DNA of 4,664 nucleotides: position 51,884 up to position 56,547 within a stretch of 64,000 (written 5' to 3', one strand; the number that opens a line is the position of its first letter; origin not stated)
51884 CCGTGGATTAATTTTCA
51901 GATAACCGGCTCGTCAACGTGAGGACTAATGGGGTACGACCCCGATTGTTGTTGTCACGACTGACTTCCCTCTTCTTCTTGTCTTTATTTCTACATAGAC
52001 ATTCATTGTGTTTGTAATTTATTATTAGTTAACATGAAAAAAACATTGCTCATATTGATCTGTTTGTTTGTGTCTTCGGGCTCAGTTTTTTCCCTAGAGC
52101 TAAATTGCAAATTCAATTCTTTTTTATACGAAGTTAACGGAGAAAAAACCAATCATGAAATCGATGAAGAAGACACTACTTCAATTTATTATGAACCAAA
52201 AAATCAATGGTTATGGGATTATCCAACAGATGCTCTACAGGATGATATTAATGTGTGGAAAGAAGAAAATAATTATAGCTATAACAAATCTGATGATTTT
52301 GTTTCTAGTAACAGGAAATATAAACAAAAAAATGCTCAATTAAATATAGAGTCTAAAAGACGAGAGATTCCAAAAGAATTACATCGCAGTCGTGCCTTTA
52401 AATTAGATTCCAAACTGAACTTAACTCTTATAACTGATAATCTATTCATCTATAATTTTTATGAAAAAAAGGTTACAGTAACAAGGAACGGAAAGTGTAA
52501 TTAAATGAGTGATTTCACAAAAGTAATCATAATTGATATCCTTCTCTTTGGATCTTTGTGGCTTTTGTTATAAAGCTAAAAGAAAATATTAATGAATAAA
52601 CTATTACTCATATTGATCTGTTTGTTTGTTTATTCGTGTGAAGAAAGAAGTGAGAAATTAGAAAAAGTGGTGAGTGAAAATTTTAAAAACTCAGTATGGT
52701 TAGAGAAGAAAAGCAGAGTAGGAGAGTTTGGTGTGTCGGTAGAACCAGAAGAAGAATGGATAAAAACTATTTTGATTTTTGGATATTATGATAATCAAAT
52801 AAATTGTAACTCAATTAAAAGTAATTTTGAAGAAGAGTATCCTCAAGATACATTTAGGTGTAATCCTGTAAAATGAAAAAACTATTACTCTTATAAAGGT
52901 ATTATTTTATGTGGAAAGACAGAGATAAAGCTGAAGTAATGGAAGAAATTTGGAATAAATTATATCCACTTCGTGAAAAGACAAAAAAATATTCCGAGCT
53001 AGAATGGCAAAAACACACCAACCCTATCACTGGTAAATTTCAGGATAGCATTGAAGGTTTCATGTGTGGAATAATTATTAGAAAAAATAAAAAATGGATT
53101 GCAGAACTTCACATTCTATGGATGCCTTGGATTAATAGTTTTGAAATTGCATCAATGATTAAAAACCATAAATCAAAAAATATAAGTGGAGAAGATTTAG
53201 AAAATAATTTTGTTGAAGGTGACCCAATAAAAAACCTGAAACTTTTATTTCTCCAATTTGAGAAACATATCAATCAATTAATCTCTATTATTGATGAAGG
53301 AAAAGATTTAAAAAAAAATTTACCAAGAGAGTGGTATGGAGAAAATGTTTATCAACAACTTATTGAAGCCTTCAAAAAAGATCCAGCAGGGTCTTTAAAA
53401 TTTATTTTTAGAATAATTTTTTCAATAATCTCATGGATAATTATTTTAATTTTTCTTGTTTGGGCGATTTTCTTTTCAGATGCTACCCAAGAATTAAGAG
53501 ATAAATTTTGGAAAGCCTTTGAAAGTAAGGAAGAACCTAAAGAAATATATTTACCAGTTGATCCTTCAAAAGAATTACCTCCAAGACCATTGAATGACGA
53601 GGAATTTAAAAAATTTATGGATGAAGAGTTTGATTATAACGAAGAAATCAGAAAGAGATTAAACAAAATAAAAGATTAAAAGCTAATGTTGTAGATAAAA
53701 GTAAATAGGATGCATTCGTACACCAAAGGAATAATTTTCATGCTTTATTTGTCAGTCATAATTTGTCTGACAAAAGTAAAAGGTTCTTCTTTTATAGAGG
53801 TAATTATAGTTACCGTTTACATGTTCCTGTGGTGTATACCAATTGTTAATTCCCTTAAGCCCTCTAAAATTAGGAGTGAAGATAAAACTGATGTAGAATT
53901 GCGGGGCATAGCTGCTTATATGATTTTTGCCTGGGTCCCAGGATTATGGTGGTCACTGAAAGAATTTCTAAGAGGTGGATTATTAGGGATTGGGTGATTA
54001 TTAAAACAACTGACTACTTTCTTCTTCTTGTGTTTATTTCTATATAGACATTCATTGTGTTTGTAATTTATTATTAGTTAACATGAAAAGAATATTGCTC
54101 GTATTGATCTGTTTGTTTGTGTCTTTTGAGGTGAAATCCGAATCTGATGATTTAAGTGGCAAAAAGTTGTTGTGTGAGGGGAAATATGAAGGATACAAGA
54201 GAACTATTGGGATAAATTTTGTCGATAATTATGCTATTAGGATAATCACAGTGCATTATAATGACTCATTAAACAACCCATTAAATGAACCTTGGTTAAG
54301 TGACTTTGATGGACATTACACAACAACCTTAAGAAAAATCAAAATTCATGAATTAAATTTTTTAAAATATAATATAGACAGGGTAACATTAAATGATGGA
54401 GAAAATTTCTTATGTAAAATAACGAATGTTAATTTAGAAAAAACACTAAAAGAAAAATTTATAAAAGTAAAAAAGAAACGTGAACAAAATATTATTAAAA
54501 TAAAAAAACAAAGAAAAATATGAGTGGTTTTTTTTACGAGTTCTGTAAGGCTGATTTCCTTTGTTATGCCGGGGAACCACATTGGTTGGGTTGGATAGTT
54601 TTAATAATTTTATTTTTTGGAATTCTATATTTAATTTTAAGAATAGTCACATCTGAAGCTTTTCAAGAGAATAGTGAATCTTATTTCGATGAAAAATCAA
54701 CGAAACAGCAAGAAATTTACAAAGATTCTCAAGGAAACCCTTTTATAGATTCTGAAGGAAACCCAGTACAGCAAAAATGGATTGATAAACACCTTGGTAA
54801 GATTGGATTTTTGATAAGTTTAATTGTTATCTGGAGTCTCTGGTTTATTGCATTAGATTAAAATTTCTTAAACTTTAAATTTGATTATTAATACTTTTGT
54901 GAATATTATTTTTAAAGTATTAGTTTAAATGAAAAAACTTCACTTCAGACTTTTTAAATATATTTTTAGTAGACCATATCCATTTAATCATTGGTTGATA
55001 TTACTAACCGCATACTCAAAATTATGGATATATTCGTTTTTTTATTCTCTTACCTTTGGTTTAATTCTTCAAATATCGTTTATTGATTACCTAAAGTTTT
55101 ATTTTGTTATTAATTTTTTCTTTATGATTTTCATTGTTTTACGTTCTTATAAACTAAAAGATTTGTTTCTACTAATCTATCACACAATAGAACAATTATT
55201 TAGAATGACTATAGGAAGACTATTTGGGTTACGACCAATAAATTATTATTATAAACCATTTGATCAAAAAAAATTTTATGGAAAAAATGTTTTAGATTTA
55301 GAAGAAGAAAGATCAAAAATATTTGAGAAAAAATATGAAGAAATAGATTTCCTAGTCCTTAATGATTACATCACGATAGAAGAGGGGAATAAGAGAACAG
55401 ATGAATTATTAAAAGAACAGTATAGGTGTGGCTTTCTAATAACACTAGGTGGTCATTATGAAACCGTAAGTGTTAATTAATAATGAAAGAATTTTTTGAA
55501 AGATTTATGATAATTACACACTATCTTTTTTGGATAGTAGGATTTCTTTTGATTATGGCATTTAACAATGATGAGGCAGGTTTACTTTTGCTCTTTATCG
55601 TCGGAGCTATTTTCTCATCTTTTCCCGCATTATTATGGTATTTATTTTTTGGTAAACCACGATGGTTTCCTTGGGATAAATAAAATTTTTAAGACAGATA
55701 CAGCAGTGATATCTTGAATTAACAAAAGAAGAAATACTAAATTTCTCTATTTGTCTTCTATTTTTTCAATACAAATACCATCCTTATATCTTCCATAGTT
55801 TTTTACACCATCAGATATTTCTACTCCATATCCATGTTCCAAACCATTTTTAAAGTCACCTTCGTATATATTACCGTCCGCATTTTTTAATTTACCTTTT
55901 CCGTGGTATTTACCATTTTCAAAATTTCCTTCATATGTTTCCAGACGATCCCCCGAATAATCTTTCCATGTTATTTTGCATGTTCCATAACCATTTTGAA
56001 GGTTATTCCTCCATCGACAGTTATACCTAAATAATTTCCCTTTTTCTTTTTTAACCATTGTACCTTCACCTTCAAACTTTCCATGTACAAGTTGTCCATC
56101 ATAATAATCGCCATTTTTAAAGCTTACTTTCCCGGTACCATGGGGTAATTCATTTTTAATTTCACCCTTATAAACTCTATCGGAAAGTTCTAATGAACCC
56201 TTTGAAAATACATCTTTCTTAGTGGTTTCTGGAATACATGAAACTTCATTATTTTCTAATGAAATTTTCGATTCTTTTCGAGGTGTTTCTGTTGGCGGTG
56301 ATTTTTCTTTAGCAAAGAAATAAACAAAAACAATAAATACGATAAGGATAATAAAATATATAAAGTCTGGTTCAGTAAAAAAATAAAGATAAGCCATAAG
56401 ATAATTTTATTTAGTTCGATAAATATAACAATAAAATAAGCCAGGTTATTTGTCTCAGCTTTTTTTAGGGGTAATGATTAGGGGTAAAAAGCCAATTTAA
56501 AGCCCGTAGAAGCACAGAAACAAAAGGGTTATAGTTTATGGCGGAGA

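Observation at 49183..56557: ~7.4-kb integrase-bearing genomic island inserted at the 3' end of tRNA-Ser(GGA), bounded by an exact 23-bp direct repeat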

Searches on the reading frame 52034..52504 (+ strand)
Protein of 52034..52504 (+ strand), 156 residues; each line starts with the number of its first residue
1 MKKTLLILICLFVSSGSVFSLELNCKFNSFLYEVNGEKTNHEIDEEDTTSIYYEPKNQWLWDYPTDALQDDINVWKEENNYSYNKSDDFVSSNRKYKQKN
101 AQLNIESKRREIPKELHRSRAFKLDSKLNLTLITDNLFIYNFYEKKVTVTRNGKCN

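Call 7: search_protein_families(library=pfam, max_evalue=0.01, proteins=[window:52034-52504:+])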
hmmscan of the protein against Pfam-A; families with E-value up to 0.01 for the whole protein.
window:52034-52504:+ (156 aa): 0 families

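Call 16: search_protein_families(library=phrogs, max_evalue=0.01, proteins=[window:52034-52504:+])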
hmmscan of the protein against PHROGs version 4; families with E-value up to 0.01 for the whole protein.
window:52034-52504:+ (156 aa): 0 families

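Call 17: search_protein_families(library=padloc, max_evalue=0.01, proteins=[window:52034-52504:+])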
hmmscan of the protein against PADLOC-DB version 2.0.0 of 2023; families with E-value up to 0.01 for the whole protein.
window:52034-52504:+ (156 aa): 0 families

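Call 55: search_protein_families(library=ncbifam, max_evalue=0.01, proteins=[window:52034-52504:+])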
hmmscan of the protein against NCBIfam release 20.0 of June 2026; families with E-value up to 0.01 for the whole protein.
window:52034-52504:+ (156 aa): 0 families

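Call 56: search_protein_representatives(protein=window:52034-52504:+)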
Query: 156 residues. Proteins with E-value up to 0.001 (for the whole library): 8; up to 1e-10: 7; up to 1e-30: 2. The best 8 are listed.
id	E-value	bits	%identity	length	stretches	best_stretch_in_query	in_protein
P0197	1.2e-70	252.6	74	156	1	1-156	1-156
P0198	1.1e-48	181.4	81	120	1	1-105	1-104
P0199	3.4e-23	98.6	36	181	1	23-155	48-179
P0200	2.0e-22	96.1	61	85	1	7-81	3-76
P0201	9.4e-19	84.2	31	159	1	6-155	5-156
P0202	2.0e-13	66.9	32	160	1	2-155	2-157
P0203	5.3e-12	62.3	30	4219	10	71-154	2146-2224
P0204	8.8e-10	55.1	59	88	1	7-55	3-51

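Call 57: search_protein_families(library=pfam, max_evalue=0.001, proteins=[P0203, P0199, P0201, P0202])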
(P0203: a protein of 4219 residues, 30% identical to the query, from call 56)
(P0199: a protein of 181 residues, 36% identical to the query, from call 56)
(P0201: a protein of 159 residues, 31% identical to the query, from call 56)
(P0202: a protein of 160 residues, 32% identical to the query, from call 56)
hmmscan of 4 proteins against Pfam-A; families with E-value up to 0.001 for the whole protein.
P0203 (4219 aa): 1 family
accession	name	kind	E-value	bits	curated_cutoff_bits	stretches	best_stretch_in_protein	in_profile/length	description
PF22337.1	Phage_fiber_rpt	-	2.8e-87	286.5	27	12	2328-2360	1-33/34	Phage tail fiber repeats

P0199 (181 aa): 0 families

P0201 (159 aa): 0 families

P0202 (160 aa): 0 families

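Call 92: predict_structure(alignment_id=A3)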
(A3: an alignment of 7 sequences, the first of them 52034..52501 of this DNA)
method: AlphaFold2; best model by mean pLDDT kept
length: 156 residues; sequences in the alignment: 7
mean_pLDDT: 84.3   pTM: 0.75
mean pLDDT of the five models: 84.3, 82.1, 81.3, 77.3, 45.6
residues with pLDDT >= 90: 100; 70-90: 21; 50-70: 23; < 50: 12
segments of 3 or more residues with pLDDT < 50: 1-3, 8-16
pLDDT, mean of each block of 10 residues (from residue 1): 49 53 93 91 72 95 92 94 95 91 61 88 97 95 93 94
secondary structure, 60 per line:
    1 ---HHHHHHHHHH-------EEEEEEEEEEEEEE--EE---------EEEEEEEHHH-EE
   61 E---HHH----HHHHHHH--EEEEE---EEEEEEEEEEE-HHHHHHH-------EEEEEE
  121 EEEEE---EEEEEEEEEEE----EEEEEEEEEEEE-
elements in order: H4-13 E21-34 E48-54 E59-61 H72-78 E81-85 E89-99 H101-107 E115-125 E129-139 E144-155

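Call 95: fold_search(model_id=the predicted structure, library=pdb)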
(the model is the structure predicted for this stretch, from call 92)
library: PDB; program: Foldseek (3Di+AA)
matches with E <= 10: 975; with E <= 0.001: 0
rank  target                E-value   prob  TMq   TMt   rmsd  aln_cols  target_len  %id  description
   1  5xta_A                1.9e-02  0.98  0.33  0.40   8.3       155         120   10  Crystal structure of lpg1832, a VirK family protein from Legionella pneumophila (released 2017-08-16)
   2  3u0a_A                5.4e-02  0.20  0.19  0.12  22.0       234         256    9  Crystal structure of an Acyl-CoA thioesterase II TesB2 from Mycobacterium marinum (released 2011-10-05)
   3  4gwp_E                5.4e-02  0.12  0.14  0.10  17.8       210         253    8  Structure of the Mediator Head Module from S. cerevisiae (released 2012-10-31)
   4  5g38                  5.7e-02  0.51  0.26  0.25  11.3       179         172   12  PsbO subunit of Photosystem II, beta barrel domain at 100K, pH 6 (released 2016-08-10)
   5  3q64                  6.3e-02  0.69  0.23  0.23   5.6        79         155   11  X-ray crystal structure of protein mll3774 from Mesorhizobium loti, Northeast Structural Genomics Consortium Target MlR4 (released 2011-01-12)
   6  4eg9                  6.3e-02  0.44  0.27  0.20  13.2       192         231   15  1.9 Angstrom resolution crystal structure of Se-methionine hypothetical protein SAOUHSC_02783 from Staphylococcus aureus (released 2012-04-11)
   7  3qra                  8.2e-02  0.21  0.21  0.21  10.5       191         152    4  The crystal structure of Ail, the attachment invasion locus protein of Yersinia pestis (released 2011-11-23)
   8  7qwt_A                8.6e-02  0.60  0.27  0.13  19.0       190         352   11  Rieske non-heme iron monooxygenase for guaiacol O-demethylation (released 2022-06-01)
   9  7qwt_B                9.1e-02  0.60  0.27  0.13  19.2       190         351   11  Rieske non-heme iron monooxygenase for guaiacol O-demethylation (released 2022-06-01)
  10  3qrc_B                9.1e-02  0.14  0.19  0.19  13.9       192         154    6  The crystal structure of Ail, the attachment invasion locus protein of Yersinia pestis, in complex with the heparin an (released 2011-11-23)
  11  3qrc_A                9.6e-02  0.14  0.19  0.19  14.0       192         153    7  The crystal structure of Ail, the attachment invasion locus protein of Yersinia pestis, in complex with the heparin an (released 2011-11-23)
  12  4o4u_B                1.1e-01  0.72  0.34  0.15   7.7       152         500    9  Crystal structure of the vaccine antigen Transferrin Binding Protein B (TbpB) mutant Trp-176-Ala from Haemophilus para (released 2015-01-14)
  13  3rqb_B                1.2e-01  0.12  0.18  0.15  19.0       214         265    8  Crystal Structure of Conserved Protein of Unknown Function with Hot dog Fold from Alicyclobacillus acidocaldarius (released 2011-05-18)
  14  3e1e_D                1.3e-01  0.66  0.23  0.26  10.9       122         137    7  Crystal structure of a Thioesterase family protein from Silicibacter pomeroyi. NorthEast Structural Genomics target Si (released 2008-09-30)
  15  3lyd_B                1.3e-01  0.28  0.17  0.17  11.6       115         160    7  Crystal structure of Putative uncharacterized protein from Jonesia denitrificans (released 2010-03-09)
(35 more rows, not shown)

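Call 114: search_solved_structures(query=A3, max_evalue=1)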
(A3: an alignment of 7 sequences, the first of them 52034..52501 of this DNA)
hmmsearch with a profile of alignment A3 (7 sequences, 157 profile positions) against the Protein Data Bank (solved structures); distinct sequences matched with E-value up to 1: 0.

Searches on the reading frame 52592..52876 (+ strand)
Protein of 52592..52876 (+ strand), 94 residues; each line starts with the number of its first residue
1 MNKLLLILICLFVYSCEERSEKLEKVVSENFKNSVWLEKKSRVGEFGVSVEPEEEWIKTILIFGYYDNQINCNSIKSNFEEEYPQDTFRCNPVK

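Call 7: search_protein_families(library=pfam, max_evalue=0.01, proteins=[window:52592-52876:+])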
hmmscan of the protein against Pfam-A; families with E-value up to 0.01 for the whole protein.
window:52592-52876:+ (94 aa): 0 families

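Call 16: search_protein_families(library=phrogs, max_evalue=0.01, proteins=[window:52592-52876:+])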
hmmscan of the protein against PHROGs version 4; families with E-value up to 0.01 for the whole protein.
window:52592-52876:+ (94 aa): 0 families

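Call 17: search_protein_families(library=padloc, max_evalue=0.01, proteins=[window:52592-52876:+])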
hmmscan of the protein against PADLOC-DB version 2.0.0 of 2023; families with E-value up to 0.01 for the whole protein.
window:52592-52876:+ (94 aa): 0 families

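Call 49: find_encoding_contigs(protein=window:52592-52876:+, flank=10000, max_places=6)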
Protein window:52592-52876:+ (94 aa): 1 contig read that carries it; 1 place shown.
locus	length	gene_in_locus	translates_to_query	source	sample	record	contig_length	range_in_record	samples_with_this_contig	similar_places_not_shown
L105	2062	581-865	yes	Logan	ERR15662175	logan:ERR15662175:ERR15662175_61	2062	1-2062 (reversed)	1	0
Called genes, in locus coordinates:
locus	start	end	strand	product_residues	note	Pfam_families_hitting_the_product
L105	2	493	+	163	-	?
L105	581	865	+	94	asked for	-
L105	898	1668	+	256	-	-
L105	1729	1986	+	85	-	-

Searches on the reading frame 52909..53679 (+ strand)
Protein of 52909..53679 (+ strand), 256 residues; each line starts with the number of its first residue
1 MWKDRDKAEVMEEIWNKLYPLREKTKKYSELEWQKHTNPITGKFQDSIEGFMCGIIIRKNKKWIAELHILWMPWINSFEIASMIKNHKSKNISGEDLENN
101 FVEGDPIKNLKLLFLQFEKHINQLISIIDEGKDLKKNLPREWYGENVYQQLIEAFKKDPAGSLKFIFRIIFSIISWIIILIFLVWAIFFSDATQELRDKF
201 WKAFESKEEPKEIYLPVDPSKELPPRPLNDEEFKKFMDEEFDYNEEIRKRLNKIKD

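Call 7: search_protein_families(library=pfam, max_evalue=0.01, proteins=[window:52909-53679:+])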
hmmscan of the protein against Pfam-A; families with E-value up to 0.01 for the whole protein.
window:52909-53679:+ (256 aa): 0 families

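Call 16: search_protein_families(library=phrogs, max_evalue=0.01, proteins=[window:52909-53679:+])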
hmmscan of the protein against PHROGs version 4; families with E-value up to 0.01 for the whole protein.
window:52909-53679:+ (256 aa): 0 families

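Call 17: search_protein_families(library=padloc, max_evalue=0.01, proteins=[window:52909-53679:+])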
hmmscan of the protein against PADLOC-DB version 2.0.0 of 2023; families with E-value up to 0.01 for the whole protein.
window:52909-53679:+ (256 aa): 0 families

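Call 50: find_homologous_proteins(query=window:52909-53679:+, max_evalue=0.001)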
Query window:52909-53679:+ (256 aa): 5 proteins with E <= 0.001 among 435 candidates.
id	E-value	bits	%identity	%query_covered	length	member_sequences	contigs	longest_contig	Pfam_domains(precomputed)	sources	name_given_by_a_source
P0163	1.1e-145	502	91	96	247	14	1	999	-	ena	-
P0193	1.9e-100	354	70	88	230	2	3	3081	-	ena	-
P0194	8.7e-96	339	67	93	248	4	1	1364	-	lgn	-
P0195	3.4e-92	327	70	86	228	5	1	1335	-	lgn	-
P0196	3.9e-87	310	67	86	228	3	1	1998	-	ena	-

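Call 55: search_protein_families(library=ncbifam, max_evalue=0.01, proteins=[window:52909-53679:+])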
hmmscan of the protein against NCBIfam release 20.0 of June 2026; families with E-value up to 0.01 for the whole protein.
window:52909-53679:+ (256 aa): 1 family
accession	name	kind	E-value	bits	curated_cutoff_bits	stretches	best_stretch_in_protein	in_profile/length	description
NF041012.2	T4P_ComGB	equivalog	0.002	17.6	240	1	83-184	224-322/332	competence type IV pilus assembly protein ComGB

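Call 112: search_solved_structures(query=window:52909-53676:+, max_evalue=1)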
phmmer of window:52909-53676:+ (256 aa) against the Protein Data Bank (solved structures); distinct sequences matched with E-value up to 1: 3.
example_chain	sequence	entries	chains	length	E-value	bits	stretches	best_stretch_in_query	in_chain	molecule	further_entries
7bam_A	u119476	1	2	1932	0.075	16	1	53-108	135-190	Teneurin-4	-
7ban_A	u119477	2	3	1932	0.075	15.9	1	53-108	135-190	Teneurin-4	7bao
7aw8_A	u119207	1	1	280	0.36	13.7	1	66-138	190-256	Alpha actinin, actin binding domain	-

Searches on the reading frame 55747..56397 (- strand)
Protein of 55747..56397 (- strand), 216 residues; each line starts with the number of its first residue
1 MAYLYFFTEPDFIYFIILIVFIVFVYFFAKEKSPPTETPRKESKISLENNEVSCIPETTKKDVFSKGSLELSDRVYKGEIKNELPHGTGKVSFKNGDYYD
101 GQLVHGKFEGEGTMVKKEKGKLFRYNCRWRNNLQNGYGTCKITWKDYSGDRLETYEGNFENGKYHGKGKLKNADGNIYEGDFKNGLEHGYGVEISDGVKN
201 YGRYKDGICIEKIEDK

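Call 8: search_protein_families(library=pfam, max_evalue=0.01, proteins=[window:55747-56397:-])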
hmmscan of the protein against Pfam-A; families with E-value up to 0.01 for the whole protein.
window:55747-56397:- (216 aa): 1 family
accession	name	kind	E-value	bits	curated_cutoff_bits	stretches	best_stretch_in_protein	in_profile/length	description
PF02493.26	MORN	-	3.2e-20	71.2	22.5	2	155-176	1-22/23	MORN repeat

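Call 17: search_protein_families(library=padloc, max_evalue=0.01, proteins=[window:55747-56397:-])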
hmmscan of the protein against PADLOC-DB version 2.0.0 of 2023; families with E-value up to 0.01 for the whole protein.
window:55747-56397:- (216 aa): 0 families

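Call 55: search_protein_families(library=ncbifam, max_evalue=0.01, proteins=[window:55747-56397:-])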
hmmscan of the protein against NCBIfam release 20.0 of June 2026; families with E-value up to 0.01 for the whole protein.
window:55747-56397:- (216 aa): 0 families

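Call 113: search_solved_structures(query=window:55750-56397:-, max_evalue=0.01)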
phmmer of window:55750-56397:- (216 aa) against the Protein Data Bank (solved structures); distinct sequences matched with E-value up to 0.01: 24.
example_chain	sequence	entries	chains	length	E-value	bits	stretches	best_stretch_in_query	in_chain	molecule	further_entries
7sqc_V0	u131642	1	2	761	1.9e-18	70.2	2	75-195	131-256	FAP266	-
6t6q_AAA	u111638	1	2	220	5.8e-17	65.3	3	75-206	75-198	Membrane occupation and recognition nexus protein MORN1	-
6t69_A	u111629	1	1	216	7.3e-16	61.7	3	75-206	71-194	Membrane occupation and recognition nexus protein MORN1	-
6t4d_A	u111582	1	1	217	2.1e-14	57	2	153-192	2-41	Morn1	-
6t4r_AAA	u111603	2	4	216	3.3e-14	56.3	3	155-211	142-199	MORN repeat-containing protein 1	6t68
7jts_m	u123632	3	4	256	3.5e-13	53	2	75-170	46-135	FAP207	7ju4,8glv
7rxe_A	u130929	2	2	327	1.5e-12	50.8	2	148-211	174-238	Junctophilin-2 N-terminal fragment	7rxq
7rw4_A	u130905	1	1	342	7.1e-12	48.7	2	151-213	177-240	Junctophilin-1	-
9uo9_B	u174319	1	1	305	8.4e-12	48.4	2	146-211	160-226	Junctophilin-2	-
6jle_A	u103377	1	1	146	1.4e-10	44.4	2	151-197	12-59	MORN repeat-containing protein 4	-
9e5c_4y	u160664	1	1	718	2.8e-09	40.2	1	95-191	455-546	MORN repeat-containing protein 3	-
7n6g_4W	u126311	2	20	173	9.6e-09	38.4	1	33-114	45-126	FAP227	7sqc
9e5c_2a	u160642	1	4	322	9.6e-09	38.4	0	154-191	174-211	RSP1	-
8j07_c1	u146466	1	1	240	1.2e-07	34.8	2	153-191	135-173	MORN repeat-containing protein 3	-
9e5c_3d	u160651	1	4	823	1.8e-07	34.3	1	75-208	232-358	Phosphatidylinositol 4-phosphate 5-kinase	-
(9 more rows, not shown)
